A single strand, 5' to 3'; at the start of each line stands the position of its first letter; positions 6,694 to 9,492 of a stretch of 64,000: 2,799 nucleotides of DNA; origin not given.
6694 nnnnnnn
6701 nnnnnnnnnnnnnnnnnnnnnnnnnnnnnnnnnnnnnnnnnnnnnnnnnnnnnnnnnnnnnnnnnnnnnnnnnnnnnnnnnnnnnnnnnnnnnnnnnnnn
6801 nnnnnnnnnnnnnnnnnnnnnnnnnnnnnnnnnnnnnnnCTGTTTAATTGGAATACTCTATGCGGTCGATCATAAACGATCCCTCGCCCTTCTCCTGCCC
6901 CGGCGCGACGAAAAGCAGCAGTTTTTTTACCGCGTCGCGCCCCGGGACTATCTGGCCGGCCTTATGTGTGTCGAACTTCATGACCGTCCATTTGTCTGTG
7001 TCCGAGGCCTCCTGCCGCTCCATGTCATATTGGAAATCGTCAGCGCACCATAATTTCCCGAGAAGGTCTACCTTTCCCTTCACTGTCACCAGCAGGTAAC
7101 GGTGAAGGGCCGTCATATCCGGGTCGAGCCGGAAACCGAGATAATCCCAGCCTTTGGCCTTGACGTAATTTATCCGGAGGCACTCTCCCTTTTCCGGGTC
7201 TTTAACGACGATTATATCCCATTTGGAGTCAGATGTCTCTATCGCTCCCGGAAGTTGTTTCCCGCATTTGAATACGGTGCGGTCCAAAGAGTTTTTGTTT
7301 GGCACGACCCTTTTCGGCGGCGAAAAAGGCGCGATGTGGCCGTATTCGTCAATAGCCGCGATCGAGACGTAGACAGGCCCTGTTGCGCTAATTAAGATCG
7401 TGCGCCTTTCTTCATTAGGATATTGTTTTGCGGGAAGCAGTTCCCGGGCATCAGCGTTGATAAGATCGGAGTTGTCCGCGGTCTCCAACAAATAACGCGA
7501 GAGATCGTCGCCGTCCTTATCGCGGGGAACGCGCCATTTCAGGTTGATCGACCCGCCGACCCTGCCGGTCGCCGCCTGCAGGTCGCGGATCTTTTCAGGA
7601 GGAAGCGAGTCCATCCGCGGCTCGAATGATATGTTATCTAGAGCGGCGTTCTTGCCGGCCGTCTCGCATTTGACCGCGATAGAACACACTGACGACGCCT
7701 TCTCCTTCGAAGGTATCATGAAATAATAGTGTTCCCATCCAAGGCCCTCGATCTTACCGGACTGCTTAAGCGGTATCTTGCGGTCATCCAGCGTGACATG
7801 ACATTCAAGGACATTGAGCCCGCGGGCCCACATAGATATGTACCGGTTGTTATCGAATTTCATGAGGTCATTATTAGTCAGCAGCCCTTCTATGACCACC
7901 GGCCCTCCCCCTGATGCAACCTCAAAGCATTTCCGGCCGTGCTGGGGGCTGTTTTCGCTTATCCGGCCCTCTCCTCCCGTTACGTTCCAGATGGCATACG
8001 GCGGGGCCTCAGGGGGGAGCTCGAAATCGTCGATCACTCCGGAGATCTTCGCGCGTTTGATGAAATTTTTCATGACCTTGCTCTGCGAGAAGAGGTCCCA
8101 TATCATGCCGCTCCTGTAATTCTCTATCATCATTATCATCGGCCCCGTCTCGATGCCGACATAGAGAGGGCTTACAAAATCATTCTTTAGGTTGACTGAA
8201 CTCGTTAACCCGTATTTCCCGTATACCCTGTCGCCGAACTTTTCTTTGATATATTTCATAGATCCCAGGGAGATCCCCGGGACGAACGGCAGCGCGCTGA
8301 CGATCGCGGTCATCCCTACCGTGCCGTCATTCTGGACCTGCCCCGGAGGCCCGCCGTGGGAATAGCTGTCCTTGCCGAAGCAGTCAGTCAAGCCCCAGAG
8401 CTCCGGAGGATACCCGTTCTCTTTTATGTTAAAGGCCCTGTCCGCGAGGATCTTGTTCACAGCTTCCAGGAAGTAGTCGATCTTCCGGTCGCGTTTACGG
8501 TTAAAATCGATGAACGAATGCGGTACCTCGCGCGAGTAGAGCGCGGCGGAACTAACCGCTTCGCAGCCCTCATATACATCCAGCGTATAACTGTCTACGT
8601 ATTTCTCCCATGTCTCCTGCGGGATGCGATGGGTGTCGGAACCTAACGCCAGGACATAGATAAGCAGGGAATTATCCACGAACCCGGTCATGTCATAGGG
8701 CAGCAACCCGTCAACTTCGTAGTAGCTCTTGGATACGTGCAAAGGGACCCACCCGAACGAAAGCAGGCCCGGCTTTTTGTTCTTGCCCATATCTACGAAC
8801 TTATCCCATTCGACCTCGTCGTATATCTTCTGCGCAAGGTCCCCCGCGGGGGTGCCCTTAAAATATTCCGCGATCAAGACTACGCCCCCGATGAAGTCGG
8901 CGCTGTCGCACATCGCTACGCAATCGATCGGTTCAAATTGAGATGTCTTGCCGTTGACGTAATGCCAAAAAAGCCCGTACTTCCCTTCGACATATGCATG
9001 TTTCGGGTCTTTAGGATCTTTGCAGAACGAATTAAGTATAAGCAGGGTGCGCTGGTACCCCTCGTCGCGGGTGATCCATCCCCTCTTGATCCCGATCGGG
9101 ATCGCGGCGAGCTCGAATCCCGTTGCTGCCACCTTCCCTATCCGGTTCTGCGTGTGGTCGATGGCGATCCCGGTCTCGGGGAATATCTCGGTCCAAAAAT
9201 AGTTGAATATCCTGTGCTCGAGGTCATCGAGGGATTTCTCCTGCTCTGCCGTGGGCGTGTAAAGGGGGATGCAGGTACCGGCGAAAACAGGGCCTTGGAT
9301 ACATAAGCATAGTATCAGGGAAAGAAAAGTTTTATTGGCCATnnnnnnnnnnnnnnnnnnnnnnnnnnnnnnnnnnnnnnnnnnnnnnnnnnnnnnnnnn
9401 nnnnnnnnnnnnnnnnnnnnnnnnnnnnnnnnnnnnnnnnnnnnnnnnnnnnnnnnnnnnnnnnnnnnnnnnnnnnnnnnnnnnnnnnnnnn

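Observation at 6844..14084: Three paralogous large secreted glycosidase-like proteins embedded in housekeeping operons, with uvrB sandwiched between two of them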

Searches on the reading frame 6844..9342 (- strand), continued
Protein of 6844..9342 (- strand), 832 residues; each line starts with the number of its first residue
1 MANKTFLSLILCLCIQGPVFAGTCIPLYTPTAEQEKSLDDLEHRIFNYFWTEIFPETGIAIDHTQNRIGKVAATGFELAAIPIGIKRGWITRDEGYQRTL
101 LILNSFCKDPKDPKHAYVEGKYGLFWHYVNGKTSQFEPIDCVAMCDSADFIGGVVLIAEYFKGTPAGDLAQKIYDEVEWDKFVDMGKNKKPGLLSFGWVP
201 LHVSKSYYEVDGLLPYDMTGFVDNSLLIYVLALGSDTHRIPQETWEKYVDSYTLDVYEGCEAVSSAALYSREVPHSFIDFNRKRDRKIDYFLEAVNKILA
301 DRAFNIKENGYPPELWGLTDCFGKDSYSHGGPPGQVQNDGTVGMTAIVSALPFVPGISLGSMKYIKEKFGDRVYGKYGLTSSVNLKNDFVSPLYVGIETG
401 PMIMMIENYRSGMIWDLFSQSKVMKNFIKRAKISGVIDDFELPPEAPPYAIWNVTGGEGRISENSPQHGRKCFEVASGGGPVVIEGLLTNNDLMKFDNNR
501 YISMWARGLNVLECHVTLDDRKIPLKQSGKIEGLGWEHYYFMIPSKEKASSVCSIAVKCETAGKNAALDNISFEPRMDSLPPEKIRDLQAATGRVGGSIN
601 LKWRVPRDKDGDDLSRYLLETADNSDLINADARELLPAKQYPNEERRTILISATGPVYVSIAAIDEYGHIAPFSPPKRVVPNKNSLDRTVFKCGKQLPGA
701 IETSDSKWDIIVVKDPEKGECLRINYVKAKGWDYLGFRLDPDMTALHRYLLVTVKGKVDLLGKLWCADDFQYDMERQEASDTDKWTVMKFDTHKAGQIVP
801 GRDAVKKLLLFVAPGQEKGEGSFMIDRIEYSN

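Call 83: find_encoding_contigs(protein=P0128, flank=8000, max_places=1)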
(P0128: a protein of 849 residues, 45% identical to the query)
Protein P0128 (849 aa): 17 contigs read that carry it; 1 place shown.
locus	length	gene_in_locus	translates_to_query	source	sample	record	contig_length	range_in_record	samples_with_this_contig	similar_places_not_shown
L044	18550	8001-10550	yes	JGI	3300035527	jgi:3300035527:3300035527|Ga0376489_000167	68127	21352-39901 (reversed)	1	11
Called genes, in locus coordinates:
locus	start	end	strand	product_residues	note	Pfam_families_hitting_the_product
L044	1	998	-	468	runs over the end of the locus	PF00753:Lactamase_B, PF23023:Anti-Pycsar_Apyc1 (weak), PF12706:Lactamase_B_2 (faint), PF16661:Lactamase_B_6, PF10996:Beta-Casp, PF07521:RMMBL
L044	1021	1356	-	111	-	-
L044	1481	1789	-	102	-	-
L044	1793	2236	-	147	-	PF01161:PBP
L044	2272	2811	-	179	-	PF01551:Peptidase_M23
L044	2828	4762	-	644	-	PF05226:CHASE2, PF07228:SpoIIE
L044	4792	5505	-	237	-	PF02470:MlaD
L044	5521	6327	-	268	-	PF00005:ABC_tran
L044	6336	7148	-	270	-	PF02405:MlaE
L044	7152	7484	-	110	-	PF01740:STAS, PF13466:STAS_2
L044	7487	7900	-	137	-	PF13581:HATPase_c_2, PF02518:HATPase_c (weak)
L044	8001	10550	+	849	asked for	PF10091:Glycoamylase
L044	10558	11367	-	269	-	PF02585:PIG-L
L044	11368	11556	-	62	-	-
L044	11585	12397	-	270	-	PF01522:Polysacc_deac_1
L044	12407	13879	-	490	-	PF00209:SNF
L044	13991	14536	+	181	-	PF07963:N_methyl (weak), PF07596:SBP_bac_10 (faint)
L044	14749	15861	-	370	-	PF24400:DUF7544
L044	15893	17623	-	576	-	-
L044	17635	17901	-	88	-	-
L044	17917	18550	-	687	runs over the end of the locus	PF01301:Glyco_hydro_35, PF02449:Glyco_hydro_42, PF22369:GLMA_2nd (weak)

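Call 84: predict_structure(alignment_id=A4)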
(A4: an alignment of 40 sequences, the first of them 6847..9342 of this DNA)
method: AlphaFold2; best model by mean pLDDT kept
length: 832 residues; sequences in the alignment: 40
mean_pLDDT: 90.6   pTM: 0.85
mean pLDDT of the five models: 90.6, 89.5, 89.4, 86.6, 86.2
residues with pLDDT >= 90: 597; 70-90: 197; 50-70: 31; < 50: 7
segments of 3 or more residues with pLDDT < 50: 16-20
pLDDT, mean of each block of 10 residues (from residue 1): 67 47 83 97 98 94 85 96 98 98 86 75 90 80 92 98 98 96 87 92 84 88 93 97 94 89 88 95 94 97 94 92 62 82 95 97 97 95 92 91 97 96 97 96 96 95 93 92 95 91 96 92 93 94 80 94 90 93 96 95 94 92 90 90 93 90 94 96 93 79 89 90 90 92 92 94 88 88 91 79 90 87 95 91
secondary structure, 60 per line:
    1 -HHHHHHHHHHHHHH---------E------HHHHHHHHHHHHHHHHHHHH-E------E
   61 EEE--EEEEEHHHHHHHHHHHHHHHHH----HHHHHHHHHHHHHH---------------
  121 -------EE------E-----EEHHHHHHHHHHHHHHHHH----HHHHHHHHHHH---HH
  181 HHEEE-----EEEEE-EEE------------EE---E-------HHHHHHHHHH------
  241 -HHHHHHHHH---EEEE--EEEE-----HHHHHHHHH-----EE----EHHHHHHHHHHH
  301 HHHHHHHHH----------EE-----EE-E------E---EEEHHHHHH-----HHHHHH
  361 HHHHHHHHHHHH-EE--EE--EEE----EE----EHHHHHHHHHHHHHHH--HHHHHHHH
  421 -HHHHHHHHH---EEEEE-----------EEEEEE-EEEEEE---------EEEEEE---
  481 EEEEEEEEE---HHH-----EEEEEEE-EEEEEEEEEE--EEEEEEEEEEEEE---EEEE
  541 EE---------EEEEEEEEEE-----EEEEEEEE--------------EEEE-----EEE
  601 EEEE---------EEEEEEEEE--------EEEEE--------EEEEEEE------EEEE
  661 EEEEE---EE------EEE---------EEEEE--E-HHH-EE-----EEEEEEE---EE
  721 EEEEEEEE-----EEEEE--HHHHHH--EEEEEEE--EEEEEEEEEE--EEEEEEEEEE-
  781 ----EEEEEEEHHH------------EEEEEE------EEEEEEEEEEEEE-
elements in order (helices of 4 or more, strands of 3 or more residues): H2-15 H32-51 E60-63 E66-70 H71-87 H92-105 H144-160 H165-175 H179-182 E183-185 E191-195 E197-199 H225-234 H242-250 E254-257 E260-263 H269-277 H290-309 E341-343 H344-349 H355-372 E382-384 H396-410 H413-420 H422-430 E434-438 E450-455 E457-462 E472-477 E481-489 E501-507 E509-518 E521-533 E537-542 E552-561 E567-574 E589-592 E598-604 E614-622 E631-635 E644-650 E657-665 E677-679 E689-693 E709-715 E719-728 E734-738 H741-746 E749-755 E758-767 E770-779 E785-791 E807-812 E819-831

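Call 87: fold_search(model_id=the predicted structure, library=pdb)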
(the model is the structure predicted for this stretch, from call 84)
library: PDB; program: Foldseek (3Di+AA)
matches with E <= 10: 1526; with E <= 0.001: 157
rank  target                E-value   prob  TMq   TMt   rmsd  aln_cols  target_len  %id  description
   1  8xul_A                1.5e-25  1.00  0.43  0.79   4.2       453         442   25  Structure of beta-1,2-glucanase from Xanthomonas campestris pv. campestris (beta-1,2-glucoheptasaccharide complex)-E23 (released 2025-01-22)
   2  4gl3                  3.1e-25  1.00  0.43  0.85   4.2       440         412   25  Crystal structure of a putative glucoamylase (BACUNI_03963) from Bacteroides uniformis ATCC 8492 at 2.01 A resolution (released 2012-08-29)
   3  5gzh_A                5.1e-25  1.00  0.42  0.80   4.0       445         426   23  Endo-beta-1,2-glucanase from Chitinophaga pinensis - ligand free form (released 2017-03-15)
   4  5gzk_A                8.6e-25  1.00  0.43  0.82   3.3       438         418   24  Endo-beta-1,2-glucanase from Chitinophaga pinensis - sophorotriose and glucose complex (released 2017-03-15)
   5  3eu8_A                2.6e-24  1.00  0.42  0.81   3.6       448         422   25  Crystal structure of putative glucoamylase (YP_210071.1) from Bacteroides fragilis NCTC 9343 at 2.12 A resolution (released 2008-10-21)
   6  4qt9_A                4.6e-24  1.00  0.42  0.83   3.3       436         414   24  Crystal structure of a putative glucoamylase (BACCAC_03554) from Bacteroides caccae ATCC 43185 at 2.05 A resolution (released 2014-08-06)
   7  4qt9_B                6.4e-24  1.00  0.42  0.82   3.3       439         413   24  Crystal structure of a putative glucoamylase (BACCAC_03554) from Bacteroides caccae ATCC 43185 at 2.05 A resolution (released 2014-08-06)
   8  5z06_B                2.7e-18  1.00  0.42  0.49   3.8       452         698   22  Crystal structure of beta-1,2-glucanase from Parabacteroides distasonis (released 2018-05-30)
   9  5z06_A                1.6e-17  1.00  0.41  0.49   4.0       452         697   22  Crystal structure of beta-1,2-glucanase from Parabacteroides distasonis (released 2018-05-30)
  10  8rfe_A                1.0e-12  1.00  0.40  0.12  27.7      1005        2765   11  CgsiGP2 sample in nanodisc (released 2024-03-20)
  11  8rf9                  1.1e-12  1.00  0.40  0.13  28.0      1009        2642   10  CgsiGP1 sample in nanodisc (released 2024-03-20)
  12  8xuj_A                1.3e-12  1.00  0.36  0.68   7.4       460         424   13  Structure of beta-1,2-glucanase from Endozoicomonas elysicola (EeSGL1, ligand-free) (released 2025-01-22)
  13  8xuk                  1.5e-12  1.00  0.39  0.74   4.2       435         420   17  Structure of beta-1,2-glucanase from Photobacterium gaetbulicola (PgSGL3, ligand-free) (released 2025-01-22)
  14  8xuj_B                7.9e-12  1.00  0.38  0.71   7.2       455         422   13  Structure of beta-1,2-glucanase from Endozoicomonas elysicola (EeSGL1, ligand-free) (released 2025-01-22)
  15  8rf0_A                1.2e-11  1.00  0.41  0.13  28.1      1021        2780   10  WT-CGS sample in nanodisc (released 2024-03-20)
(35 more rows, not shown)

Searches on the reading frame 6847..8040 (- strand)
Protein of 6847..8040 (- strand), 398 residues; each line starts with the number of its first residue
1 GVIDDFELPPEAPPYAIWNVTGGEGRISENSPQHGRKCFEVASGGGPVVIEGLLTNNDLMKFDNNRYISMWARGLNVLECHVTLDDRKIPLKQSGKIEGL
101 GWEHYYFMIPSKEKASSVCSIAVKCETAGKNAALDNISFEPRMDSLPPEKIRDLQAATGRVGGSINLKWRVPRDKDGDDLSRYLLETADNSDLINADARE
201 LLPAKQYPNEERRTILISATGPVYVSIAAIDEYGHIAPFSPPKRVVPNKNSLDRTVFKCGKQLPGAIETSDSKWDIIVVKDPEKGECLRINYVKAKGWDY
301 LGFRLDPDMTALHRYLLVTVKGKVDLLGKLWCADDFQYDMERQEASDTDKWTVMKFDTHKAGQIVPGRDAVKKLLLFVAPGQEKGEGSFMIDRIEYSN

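Call 46: search_protein_families(library=pfam, proteins=[window:6847-8040:-], max_evalue=10)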
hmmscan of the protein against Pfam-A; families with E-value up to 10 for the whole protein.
window:6847-8040:- (398 aa): 0 families

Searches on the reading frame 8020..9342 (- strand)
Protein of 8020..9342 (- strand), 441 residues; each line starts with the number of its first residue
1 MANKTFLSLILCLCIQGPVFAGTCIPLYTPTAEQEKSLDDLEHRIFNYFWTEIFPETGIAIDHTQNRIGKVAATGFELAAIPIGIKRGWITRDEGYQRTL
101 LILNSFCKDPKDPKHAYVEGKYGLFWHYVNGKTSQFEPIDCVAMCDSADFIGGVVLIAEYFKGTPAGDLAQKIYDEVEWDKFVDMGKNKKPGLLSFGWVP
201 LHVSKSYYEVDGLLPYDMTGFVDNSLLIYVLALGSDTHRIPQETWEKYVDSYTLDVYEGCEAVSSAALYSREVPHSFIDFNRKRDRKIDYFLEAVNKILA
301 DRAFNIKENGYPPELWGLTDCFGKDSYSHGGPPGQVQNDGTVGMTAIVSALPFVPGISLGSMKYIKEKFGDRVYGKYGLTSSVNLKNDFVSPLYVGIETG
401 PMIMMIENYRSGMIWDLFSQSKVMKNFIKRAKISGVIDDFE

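Call 60: search_solved_structures(query=window:8020-9342:-, max_evalue=1e-20, show_alignments=2)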
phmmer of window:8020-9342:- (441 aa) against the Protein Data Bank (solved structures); distinct sequences matched with E-value up to 1e-20: 7.
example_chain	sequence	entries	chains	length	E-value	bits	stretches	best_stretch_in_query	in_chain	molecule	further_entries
8xul_A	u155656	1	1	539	1.6e-42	149.1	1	38-435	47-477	XCC2207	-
4gl3_A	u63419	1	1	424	7.3e-41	143.7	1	41-426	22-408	putative glucoamylase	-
3eu8_A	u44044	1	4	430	1.2e-33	119.8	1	34-430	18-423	putative glucoamylase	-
4qt9_A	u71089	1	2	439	3e-33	118.6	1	30-420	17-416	putative glucoamylase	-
5gzh_A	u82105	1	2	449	4.3e-32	114.7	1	39-425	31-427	Endo-beta-1,2-glucanase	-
5gzk_A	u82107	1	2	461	4.8e-32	114.6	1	39-425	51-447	Uncharacterized protein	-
5z06_A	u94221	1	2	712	1.4e-28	103.2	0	285-426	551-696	BDI_3064 protein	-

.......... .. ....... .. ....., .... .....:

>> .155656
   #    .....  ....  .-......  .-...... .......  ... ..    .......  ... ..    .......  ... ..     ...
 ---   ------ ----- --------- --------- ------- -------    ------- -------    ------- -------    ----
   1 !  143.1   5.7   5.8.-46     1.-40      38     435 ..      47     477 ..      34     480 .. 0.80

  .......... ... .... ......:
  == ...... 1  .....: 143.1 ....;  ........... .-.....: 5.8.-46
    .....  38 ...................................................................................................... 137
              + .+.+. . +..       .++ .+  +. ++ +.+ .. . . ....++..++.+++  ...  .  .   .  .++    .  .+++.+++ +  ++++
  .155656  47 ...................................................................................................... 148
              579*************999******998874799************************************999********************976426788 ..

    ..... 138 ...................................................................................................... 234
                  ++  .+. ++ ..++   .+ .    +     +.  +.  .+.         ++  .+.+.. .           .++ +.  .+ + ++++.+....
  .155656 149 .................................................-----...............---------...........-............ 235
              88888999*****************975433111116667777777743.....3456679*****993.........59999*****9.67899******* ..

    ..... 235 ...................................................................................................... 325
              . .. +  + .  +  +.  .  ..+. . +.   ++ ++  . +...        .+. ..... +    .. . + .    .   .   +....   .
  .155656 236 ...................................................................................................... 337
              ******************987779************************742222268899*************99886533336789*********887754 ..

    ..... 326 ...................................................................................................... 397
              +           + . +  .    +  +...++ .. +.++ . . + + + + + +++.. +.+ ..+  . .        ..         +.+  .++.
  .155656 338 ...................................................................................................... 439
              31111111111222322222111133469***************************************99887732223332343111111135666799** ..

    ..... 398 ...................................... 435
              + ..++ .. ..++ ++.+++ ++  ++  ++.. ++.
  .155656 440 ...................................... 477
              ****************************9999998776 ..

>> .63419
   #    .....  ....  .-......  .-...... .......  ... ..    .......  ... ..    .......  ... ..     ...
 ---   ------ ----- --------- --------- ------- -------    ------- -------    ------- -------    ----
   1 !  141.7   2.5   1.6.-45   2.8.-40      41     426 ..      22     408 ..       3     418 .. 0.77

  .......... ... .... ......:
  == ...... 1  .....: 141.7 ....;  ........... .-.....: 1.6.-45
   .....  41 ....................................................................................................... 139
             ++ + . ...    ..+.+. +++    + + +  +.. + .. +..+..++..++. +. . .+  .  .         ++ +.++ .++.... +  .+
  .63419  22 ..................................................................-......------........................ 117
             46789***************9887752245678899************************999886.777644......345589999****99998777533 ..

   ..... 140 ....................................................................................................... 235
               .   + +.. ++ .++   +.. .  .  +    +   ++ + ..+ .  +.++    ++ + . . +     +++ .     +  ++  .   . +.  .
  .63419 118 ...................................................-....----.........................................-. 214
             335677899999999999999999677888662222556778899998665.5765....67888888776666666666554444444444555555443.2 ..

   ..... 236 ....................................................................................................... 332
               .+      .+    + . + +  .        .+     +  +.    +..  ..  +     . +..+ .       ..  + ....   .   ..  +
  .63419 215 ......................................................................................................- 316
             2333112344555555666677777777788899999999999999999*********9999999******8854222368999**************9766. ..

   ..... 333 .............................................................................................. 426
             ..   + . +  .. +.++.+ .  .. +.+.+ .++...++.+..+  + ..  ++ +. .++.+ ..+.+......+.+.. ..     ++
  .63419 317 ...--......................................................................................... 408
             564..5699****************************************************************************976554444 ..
